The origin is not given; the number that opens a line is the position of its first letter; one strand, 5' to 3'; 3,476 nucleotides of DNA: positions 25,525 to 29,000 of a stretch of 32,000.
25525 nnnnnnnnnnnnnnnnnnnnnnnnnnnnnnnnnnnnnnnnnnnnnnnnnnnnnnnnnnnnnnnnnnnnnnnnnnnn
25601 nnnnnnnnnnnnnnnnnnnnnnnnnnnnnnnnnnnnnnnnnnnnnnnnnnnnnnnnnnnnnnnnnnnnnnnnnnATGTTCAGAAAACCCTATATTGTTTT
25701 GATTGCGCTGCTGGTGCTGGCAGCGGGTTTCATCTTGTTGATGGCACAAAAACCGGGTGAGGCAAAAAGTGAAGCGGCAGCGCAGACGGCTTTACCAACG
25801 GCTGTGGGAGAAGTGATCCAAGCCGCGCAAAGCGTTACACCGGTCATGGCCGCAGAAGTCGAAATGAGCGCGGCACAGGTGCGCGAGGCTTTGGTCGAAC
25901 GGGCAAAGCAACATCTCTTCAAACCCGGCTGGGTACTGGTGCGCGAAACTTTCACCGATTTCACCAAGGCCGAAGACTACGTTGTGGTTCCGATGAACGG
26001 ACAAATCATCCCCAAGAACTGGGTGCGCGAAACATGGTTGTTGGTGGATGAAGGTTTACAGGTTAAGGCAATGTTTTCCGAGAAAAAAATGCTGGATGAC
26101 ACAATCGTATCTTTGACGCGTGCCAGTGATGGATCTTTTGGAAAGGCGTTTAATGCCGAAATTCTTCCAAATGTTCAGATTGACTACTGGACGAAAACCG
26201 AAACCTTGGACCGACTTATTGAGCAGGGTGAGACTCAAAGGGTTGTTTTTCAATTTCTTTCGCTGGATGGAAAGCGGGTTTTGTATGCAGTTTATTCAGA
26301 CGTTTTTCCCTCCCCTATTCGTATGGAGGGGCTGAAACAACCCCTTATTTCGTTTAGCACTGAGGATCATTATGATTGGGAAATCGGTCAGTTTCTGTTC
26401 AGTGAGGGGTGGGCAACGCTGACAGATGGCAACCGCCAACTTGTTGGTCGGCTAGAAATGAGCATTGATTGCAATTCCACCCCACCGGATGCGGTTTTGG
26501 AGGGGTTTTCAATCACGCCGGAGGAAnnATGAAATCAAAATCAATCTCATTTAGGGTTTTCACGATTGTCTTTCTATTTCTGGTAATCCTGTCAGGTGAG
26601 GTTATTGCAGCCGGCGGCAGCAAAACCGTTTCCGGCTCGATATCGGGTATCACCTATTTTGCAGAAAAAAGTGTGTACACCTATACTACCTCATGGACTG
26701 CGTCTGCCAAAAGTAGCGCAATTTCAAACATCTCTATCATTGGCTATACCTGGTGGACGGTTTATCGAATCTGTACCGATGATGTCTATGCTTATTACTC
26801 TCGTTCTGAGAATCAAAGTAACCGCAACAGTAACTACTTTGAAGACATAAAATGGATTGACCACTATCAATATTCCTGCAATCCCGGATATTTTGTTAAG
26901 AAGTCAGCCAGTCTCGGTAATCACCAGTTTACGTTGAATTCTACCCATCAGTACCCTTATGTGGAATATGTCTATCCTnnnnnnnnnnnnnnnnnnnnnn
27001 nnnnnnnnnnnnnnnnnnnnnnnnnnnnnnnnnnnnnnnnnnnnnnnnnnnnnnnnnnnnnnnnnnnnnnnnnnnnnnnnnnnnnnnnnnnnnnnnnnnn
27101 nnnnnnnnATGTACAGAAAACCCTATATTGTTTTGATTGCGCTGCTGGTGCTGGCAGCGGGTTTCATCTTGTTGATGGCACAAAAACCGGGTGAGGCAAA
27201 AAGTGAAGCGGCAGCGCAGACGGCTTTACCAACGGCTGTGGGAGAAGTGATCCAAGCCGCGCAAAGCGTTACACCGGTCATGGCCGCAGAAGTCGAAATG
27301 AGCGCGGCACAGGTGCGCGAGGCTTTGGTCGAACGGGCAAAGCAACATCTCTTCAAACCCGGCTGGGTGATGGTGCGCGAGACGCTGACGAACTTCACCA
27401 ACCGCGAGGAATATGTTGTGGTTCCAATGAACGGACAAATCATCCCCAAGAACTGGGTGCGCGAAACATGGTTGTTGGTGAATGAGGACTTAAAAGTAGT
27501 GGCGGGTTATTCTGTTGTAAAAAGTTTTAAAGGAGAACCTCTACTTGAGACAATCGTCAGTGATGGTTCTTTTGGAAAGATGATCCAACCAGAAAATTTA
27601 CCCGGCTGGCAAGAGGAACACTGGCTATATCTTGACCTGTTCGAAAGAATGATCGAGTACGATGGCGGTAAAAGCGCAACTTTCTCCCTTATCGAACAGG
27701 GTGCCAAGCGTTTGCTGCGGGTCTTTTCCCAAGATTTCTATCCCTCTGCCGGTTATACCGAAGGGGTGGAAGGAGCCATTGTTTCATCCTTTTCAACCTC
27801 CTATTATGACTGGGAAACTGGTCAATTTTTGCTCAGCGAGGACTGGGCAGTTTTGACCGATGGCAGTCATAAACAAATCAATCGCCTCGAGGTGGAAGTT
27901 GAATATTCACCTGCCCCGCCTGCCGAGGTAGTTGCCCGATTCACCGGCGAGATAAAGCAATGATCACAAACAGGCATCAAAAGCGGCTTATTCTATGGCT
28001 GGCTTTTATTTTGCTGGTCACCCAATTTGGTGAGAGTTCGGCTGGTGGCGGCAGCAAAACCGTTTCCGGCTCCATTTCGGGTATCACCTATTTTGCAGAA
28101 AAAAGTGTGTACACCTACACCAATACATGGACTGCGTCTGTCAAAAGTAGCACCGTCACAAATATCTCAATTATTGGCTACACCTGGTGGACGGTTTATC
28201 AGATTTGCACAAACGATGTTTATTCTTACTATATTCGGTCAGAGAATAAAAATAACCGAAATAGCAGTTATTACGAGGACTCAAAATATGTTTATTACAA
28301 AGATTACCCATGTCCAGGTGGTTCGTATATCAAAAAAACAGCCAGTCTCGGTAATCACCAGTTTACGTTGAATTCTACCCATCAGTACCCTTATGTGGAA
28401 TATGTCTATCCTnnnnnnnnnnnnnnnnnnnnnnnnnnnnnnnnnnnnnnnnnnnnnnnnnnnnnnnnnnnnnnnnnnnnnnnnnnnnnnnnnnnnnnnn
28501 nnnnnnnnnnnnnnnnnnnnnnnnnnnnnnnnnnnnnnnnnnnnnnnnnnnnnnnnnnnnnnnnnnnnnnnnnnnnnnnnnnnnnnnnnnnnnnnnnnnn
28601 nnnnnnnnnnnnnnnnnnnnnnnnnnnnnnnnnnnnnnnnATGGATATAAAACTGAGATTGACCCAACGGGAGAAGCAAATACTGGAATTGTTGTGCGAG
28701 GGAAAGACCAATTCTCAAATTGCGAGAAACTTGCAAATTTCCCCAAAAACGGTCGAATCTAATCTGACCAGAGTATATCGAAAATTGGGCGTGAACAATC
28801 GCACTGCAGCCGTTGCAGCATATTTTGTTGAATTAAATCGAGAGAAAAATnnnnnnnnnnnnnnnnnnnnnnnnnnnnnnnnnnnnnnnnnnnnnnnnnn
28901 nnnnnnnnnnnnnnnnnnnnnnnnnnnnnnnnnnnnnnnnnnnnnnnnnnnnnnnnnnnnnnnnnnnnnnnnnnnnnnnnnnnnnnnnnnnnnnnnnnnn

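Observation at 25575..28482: Tandem, mosaic duplication of a two-gene module encoding a membrane-anchored protein and a small secreted protein with no recognisable family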

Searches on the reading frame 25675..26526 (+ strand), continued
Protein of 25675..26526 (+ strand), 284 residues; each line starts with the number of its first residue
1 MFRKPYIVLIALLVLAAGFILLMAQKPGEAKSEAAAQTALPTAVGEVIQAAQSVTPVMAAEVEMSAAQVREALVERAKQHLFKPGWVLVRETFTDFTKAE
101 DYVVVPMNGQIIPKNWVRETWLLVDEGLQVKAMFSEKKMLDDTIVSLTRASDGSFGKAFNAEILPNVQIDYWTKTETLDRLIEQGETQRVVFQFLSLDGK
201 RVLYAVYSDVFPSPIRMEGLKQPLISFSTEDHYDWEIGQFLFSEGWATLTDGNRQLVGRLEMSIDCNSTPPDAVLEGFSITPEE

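Call 79: search_protein_families(library=pfam, proteins=[L020:2540-2977:+, L026:4942-5343:+, L007:8931-9485:+, L001:9498-10202:+, L004:11991-12953:+, L009:11269-12330:+, L020:2-1261:+], max_evalue=0.1)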
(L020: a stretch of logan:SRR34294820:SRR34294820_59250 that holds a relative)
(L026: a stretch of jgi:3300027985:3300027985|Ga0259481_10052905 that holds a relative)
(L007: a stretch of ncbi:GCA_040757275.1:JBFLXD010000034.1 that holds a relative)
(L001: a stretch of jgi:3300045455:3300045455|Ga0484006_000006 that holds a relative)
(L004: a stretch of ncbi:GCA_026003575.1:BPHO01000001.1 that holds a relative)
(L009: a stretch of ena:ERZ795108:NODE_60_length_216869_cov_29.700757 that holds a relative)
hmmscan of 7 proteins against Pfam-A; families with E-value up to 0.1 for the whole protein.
L020:2540-2977:+ (146 aa): 0 families

L026:4942-5343:+ (134 aa): 0 families

L007:8931-9485:+ (185 aa): 0 families

L001:9498-10202:+ (235 aa): 0 families

L004:11991-12953:+ (321 aa): 2 families
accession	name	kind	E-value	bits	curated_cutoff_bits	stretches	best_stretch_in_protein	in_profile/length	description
PF01835.25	MG2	-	0.003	18.3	32.8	1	224-318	2-95/96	MG2 domain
PF02369.22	Big_1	-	0.0043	17.6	34.9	1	236-288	16-67/93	Bacterial Ig-like domain (group 1)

L009:11269-12330:+ (354 aa): 1 family
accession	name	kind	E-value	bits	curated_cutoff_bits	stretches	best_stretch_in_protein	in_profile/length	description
PF05257.22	CHAP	-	7.1e-08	33.3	26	1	256-328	8-80/81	CHAP domain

L020:2-1261:+ (420 aa): 14 families
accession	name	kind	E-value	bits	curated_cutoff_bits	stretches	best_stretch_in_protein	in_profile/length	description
PF13529.12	Peptidase_C39_2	-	8e-12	46.4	24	1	110-223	7-142/143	Peptidase_C39 like family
PF07719.23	TPR_2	-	1.6e-11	43.8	27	2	374-406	2-34/34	Tetratricopeptide repeat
PF00515.34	TPR_1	-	1.4e-10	41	27.8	1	374-406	2-34/34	Tetratricopeptide repeat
PF13181.12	TPR_8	-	2.4e-07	30.8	25.7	1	374-405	2-33/34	Tetratricopeptide repeat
PF13428.12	TPR_14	-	1e-05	26.1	23.5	1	375-414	3-42/44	Tetratricopeptide repeat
PF13371.12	TPR_9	-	0.00025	21.4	35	1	379-415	35-71/73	Tetratricopeptide repeat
PF13432.12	TPR_16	-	0.0018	19.1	32.7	0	296-320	33-57/65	Tetratricopeptide repeat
PF13424.12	TPR_12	-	0.0028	18.2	30.1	0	296-339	5-48/77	Tetratricopeptide repeat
PF13431.12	TPR_17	-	0.0047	17.5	24.4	0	295-313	14-32/34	Tetratricopeptide repeat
PF13414.12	TPR_11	-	0.0097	16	26.8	1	380-410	1-31/42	TPR repeat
PF11302.14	DUF3104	-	0.015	15.3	27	1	184-210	7-34/69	Protein of unknown function (DUF3104)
PF09778.15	Guanylate_cyc_2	-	0.053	13.3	28.1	1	198-222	157-181/212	Guanylylate cyclase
PF13174.12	TPR_6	-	0.087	14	26.3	0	377-404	4-31/33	Tetratricopeptide repeat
PF03412.21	Peptidase_C39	-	0.091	13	22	0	112-213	9-97/133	Peptidase C39 family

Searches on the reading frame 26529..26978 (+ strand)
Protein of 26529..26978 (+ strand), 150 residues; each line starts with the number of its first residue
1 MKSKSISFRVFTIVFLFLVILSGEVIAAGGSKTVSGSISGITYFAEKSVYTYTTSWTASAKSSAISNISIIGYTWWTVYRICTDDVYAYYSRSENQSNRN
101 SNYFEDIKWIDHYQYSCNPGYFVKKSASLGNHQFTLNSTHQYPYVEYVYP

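Call 5: search_protein_families(library=pfam, proteins=[window:26529-26978:+], max_evalue=1)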
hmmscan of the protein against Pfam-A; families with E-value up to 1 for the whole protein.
window:26529-26978:+ (150 aa): 0 families

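Call 6: search_protein_families(library=ncbifam, proteins=[window:26529-26978:+], max_evalue=1)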
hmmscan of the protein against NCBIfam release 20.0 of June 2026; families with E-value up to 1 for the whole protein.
window:26529-26978:+ (150 aa): 0 families

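Call 8: find_homologous_proteins(query=window:26529-26978:+)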
Query window:26529-26978:+ (150 aa): 6 proteins with E <= 0.001 among 25 candidates.
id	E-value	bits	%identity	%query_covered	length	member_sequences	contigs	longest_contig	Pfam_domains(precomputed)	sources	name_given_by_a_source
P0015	1.0e-86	306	93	100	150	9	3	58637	-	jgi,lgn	jgi:hypothetical protein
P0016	2.3e-77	276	85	100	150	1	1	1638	-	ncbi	-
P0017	5.3e-72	258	77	100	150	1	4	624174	-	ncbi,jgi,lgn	ncbi:MAG: hypothetical protein ROW48_06505 [Bellilinea sp.]|jgi:hypothetical protein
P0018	3.4e-60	220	70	94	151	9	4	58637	-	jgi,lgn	jgi:hypothetical protein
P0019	3.9e-57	210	73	83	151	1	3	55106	-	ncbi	-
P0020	1.0e-36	144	57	82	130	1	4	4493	-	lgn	-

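Call 31: predict_structure(alignment_id=A2)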
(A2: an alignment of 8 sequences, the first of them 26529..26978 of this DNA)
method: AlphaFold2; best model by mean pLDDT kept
length: 150 residues; sequences in the alignment: 8
mean_pLDDT: 51.6   pTM: 0.42
mean pLDDT of the five models: 51.6, 42.3, 42.3, 34.0, 33.7
residues with pLDDT >= 90: 0; 70-90: 9; 50-70: 75; < 50: 66
segments of 3 or more residues with pLDDT < 50: 23-29, 68-118, 127-131
pLDDT, mean of each block of 10 residues (from residue 1): 61 72 47 60 62 57 55 48 37 32 35 44 50 59 54
secondary structure, 60 per line:
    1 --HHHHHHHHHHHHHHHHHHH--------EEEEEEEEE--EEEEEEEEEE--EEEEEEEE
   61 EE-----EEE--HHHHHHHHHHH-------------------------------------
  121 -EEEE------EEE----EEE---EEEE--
elements in order: H3-21 E30-38 E41-50 E53-62 E68-70 H73-83 E122-125 E132-134 E139-141 E145-148

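Call 57: search_protein_families(library=padloc, proteins=[window:26529-26978:+], max_evalue=0.1)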
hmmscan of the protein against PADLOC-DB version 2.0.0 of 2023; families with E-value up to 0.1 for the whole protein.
window:26529-26978:+ (150 aa): 0 families

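Call 58: search_protein_families(library=phrogs, proteins=[window:26529-26978:+], max_evalue=0.1)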
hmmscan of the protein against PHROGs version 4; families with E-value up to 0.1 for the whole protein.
window:26529-26978:+ (150 aa): 0 families

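Call 67: fold_search(model_id=the predicted structure, library=pdb)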
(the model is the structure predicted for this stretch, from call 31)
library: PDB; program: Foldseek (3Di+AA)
matches with E <= 10: 130; with E <= 0.001: 0
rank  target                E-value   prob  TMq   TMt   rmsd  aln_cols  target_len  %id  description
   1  1pzd                  5.9e-01  0.84  0.37  0.22   4.7       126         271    9  Structural Identification of a conserved appendage domain in the carboxyl-terminus of the COPI gamma-subunit. (released 2003-10-14)
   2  8hob_A                6.5e-01  0.54  0.39  0.08  11.7       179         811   13  The cryo-EM structure of cellobiose phosphorylase from Clostridium thermocellum ( variant) (released 2024-03-20)
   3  9qpq_H                7.3e-01  0.47  0.29  0.20   8.0       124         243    5  The structure of the COPI leaf bound to GOLPH3 (released 2025-10-22)
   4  5a1u_E                9.6e-01  0.57  0.36  0.08  12.2       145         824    9  The structure of the COPI coat triad (released 2015-07-08)
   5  8ho7_A                1.1e+00  0.41  0.39  0.08  11.8       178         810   12  The cryo-EM structure of cellobiose phosphorylase from Clostridium thermocellum (released 2023-12-13)
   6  8ho8_A                1.3e+00  0.33  0.37  0.08  15.1       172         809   13  The cryo-EM structure of cellobiose phosphorylase from Clostridium thermocellum in complex with cellobiose (released 2023-12-13)
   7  1r4x                  1.3e+00  0.38  0.31  0.19   9.2       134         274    7  Crystal Structure Analys of the Gamma-COPI Appendage domain (released 2003-10-28)
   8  6w0p_A                1.4e+00  0.11  0.28  0.08  11.4       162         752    7  Putative kojibiose phosphorylase from human microbiome (released 2020-03-18)
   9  5kkx_B                1.5e+00  0.44  0.18  0.12   3.3        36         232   19  Crystal structure of a TbpB C-lobe mutant from Neisseria meningitidis M982 (released 2017-07-19)
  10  5nzr_K                1.7e+00  0.30  0.35  0.11  13.0       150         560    7  The structure of the COPI coat leaf (released 2017-06-28)
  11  6w0p_B                1.9e+00  0.11  0.28  0.08   9.9       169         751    6  Putative kojibiose phosphorylase from human microbiome (released 2020-03-18)
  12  3hg0_B                1.9e+00  0.06  0.20  0.22  13.0       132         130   16  Crystal structure of a DARPin in complex with ORF49 from Lactococcal phage TP901-1 (released 2009-09-08)
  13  3rrs_A                2.1e+00  0.23  0.39  0.08  12.4       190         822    9  Crystal structure analysis of cellobiose phosphorylase from Cellulomonas uda (released 2012-05-09)
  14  2sod_B                2.1e+00  0.15  0.30  0.30   8.3       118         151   10  DETERMINATION AND ANALYSIS OF THE 2 ANGSTROM STRUCTURE OF COPPER, ZINC SUPEROXIDE DISMUTASE (released 1980-05-07)
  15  6qfs_B                2.1e+00  0.10  0.23  0.31  12.5       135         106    7  Chargeless variant of the Cellulose-binding domain from Cellulomonas fimi (released 2019-12-18)
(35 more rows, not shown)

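Call 77: find_related_loci(query=A2, collection=viral_contigs, flank=5000)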
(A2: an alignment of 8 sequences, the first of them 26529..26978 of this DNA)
Query A2 (150 aa) in viral_contigs; peptide patterns used: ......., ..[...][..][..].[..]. (x = any residue, [..] = any of these).
27 stretches matched a pattern, but none encodes a relative of the query by tblastn (E <= 1e-3).

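Call 80: search_solved_structures(query=A6, max_evalue=10)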
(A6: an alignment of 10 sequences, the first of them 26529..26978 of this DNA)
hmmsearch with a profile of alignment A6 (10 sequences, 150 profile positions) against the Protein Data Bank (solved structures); distinct sequences matched with E-value up to 10: 9.
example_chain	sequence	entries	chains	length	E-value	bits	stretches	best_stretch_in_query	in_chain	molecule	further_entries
9rzf_A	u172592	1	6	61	3.5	10.7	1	30-64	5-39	Alpha-synuclein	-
7wo0_C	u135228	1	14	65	3.5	10.6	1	29-64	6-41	Alpha-synuclein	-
7wnz_G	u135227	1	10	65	4.7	10.2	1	29-64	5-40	Alpha-synuclein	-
6a6b_A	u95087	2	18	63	6.4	9.8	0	30-64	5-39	Alpha-synuclein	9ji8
9tpt_B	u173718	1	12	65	6.7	9.7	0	29-64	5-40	Alpha-synuclein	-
9w08_D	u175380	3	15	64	6.7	9.7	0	30-64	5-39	Alpha-synuclein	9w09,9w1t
10xu_A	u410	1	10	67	8.2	9.5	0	29-64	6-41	Alpha-synuclein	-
9v7c_c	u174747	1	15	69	8.2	9.5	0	29-56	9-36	Alpha-synuclein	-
6lrq_A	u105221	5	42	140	9.6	9.2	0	28-64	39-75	Alpha-synuclein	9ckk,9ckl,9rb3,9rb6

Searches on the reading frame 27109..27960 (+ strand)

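Call 5: search_protein_families(library=pfam, proteins=[window:27109-27960:+], max_evalue=1)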
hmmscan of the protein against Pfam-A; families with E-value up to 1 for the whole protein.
window:27109-27960:+ (284 aa): 2 families
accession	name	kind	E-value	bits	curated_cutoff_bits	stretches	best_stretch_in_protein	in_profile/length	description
PF10667.14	DUF2486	-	0.0068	16.5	22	1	27-82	147-204/260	Protein of unknown function (DUF2486)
PF22970.2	DUF7028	-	0.091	13.2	27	1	41-93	10-53/83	Domain of unknown function (DUF7028)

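Call 6: search_protein_families(library=ncbifam, proteins=[window:27109-27960:+], max_evalue=1)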
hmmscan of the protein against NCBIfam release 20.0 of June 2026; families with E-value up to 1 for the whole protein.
window:27109-27960:+ (284 aa): 1 family
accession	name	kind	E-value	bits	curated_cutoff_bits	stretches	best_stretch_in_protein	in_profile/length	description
NF041471.1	phage_reg_YmfL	equivalog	0.035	13.8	90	1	42-117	3-78/143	YmfL family putative regulatory protein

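Call 57: search_protein_families(library=padloc, proteins=[window:27109-27960:+], max_evalue=0.1)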
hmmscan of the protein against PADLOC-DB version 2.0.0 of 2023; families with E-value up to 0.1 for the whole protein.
window:27109-27960:+ (284 aa): 0 families

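Call 58: search_protein_families(library=phrogs, proteins=[window:27109-27960:+], max_evalue=0.1)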
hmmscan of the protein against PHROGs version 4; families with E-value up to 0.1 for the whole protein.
window:27109-27960:+ (284 aa): 0 families

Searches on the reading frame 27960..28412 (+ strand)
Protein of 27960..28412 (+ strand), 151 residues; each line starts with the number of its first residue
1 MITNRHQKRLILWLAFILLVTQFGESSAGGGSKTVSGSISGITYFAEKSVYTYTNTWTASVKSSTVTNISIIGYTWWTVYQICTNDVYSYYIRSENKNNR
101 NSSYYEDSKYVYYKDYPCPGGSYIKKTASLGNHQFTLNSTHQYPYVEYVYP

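Call 5: search_protein_families(library=pfam, proteins=[window:27960-28412:+], max_evalue=1)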
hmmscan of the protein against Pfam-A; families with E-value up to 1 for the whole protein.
window:27960-28412:+ (151 aa): 1 family
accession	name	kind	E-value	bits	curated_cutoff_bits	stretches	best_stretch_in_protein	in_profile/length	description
PF20558.3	DUF6769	-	0.18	12.8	27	1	58-108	64-113/130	Family of unknown function (DUF6769)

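Call 6: search_protein_families(library=ncbifam, proteins=[window:27960-28412:+], max_evalue=1)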
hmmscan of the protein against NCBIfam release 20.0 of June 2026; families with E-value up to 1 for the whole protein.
window:27960-28412:+ (151 aa): 0 families

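Call 57: search_protein_families(library=padloc, proteins=[window:27960-28412:+], max_evalue=0.1)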
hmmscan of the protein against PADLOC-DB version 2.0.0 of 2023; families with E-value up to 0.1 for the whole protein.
window:27960-28412:+ (151 aa): 0 families

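Call 58: search_protein_families(library=phrogs, proteins=[window:27960-28412:+], max_evalue=0.1)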
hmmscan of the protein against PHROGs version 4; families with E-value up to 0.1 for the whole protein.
window:27960-28412:+ (151 aa): 0 families

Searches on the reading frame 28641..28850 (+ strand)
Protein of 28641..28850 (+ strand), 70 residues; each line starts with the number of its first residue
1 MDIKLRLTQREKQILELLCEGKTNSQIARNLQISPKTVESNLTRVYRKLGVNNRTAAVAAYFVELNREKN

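Call 5: search_protein_families(library=pfam, proteins=[window:28641-28850:+], max_evalue=1)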
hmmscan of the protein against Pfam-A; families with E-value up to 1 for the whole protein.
window:28641-28850:+ (70 aa): 22 families
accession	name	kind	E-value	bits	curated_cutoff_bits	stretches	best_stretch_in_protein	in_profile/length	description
PF00196.25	GerE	-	3.4e-21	75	23.5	1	7-58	3-54/57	Bacterial regulatory proteins, luxR family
PF08281.18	Sigma70_r4_2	-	2e-09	37.4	25.7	1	6-49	10-54/54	Sigma-70, region 4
PF13384.12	HTH_23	-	1.3e-06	28.5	24.6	1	11-39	7-35/50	Homeodomain-like domain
PF13936.12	HTH_38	-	3.1e-05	24.1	27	1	7-39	5-38/44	Helix-turn-helix domain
PF04545.22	Sigma70_r4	-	0.00021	21.2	24.1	1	6-49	4-48/50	Sigma-70, region 4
PF13518.12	HTH_28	-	0.00026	21.4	25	1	13-51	5-41/52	Helix-turn-helix domain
PF13551.12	HTH_29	-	0.00033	21.1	28.1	1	12-44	2-35/64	Winged helix-turn helix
PF02796.21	HTH_7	-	0.00059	20.4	23.8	1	11-38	9-38/45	Helix-turn-helix domain of resolvase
PF01022.26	HTH_5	-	0.001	19.4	22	1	13-38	6-32/47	Bacterial regulatory protein, arsR family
PF13542.12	HTH_Tnp_ISL3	-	0.0012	18.7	27.4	1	11-40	17-45/51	Helix-turn-helix domain of transposase family ISL3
PF13412.12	HTH_24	-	0.0024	17.9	21.9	1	9-42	3-38/48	Winged helix-turn-helix DNA-binding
PF14493.12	HTH_40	-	0.004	17.8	27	1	14-48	5-39/89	Helix-turn-helix domain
PF21476.4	PF0610-like_N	-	0.0064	17.1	33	1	9-47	2-40/50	PF0610-like, N-terminal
PF11530.13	Pilin_PilX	-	0.01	16.2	25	1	14-56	40-83/127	Minor type IV pilin, PilX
PF13556.12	HTH_30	-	0.016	15.4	27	1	22-58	13-49/59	PucR C-terminal helix-turn-helix domain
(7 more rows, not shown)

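Call 6: search_protein_families(library=ncbifam, proteins=[window:28641-28850:+], max_evalue=1)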
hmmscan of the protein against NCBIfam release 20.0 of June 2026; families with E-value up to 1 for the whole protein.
window:28641-28850:+ (70 aa): 57 families (the best 25 are shown)
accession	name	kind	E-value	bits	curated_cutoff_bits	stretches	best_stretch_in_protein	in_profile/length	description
TIGR03020.2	EpsA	equivalog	8.7e-14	51.8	170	1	6-59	190-243/247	XrtB/PEP-CTERM-associated transcriptional regulator EpsA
NF007505.1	PRK10100.1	equivalog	9.7e-14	51.5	250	1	5-59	143-197/204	biofilm master transcriptional regulator CsgD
NF003420.0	PRK04841.1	equivalog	8.2e-13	47.3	537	1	6-59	838-891/903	HTH-type transcriptional regulator MalT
NF011896.0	PRK15369.1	equivalog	1.6e-12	47.5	242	1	6-55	149-198/211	two component system response regulator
NF047785.1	respo_reg_MadR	equivalog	1.7e-11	43.9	300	1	5-58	147-200/209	MadR family response regulator transcription factor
NF052445.1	RespRegMctR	equivalog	4.3e-11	42.6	300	1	5-64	143-201/205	two-component system response regulator MctR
NF052366.1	photon_PedR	equivalog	1.4e-10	41.2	120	1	6-58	2-54/74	photosynthetic electron transport-dependent transcriptional regulator PedR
TIGR03541.1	reg_near_HchA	equivalog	1.5e-10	41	215.6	1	6-59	171-224/232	PA1136 family autoinducer-binding transcriptional regulator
NF007935.0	PRK10651.1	equivalog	7.2e-10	38.4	250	1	6-58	155-207/216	two-component system response regulator NarL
NF041830.1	RR_TF_ErdR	exception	7.5e-10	38.9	390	1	7-58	151-202/213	response regulator transcription factor ErdR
NF006900.1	PRK09390.1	equivalog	8.5e-10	38.5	255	1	6-56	142-192/203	response regulator FixJ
NF007708.0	PRK10403.1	equivalog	1.7e-08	34.2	343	1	7-62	154-209/215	nitrate/nitrite response regulator protein NarP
TIGR02937.1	sigma70-ECF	superfamily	2.8e-08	33.6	42.9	1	6-49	117-161/165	sigma-70 family RNA polymerase sigma factor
NF007561.1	PRK10188.1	equivalog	1.7e-07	30.8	350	1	2-62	175-234/240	quorum-sensing transcriptional regulator SdiA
NF047402.1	TransRegVisN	equivalog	2.7e-07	30.1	250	1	4-59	183-238/246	transcriptional regulator VisN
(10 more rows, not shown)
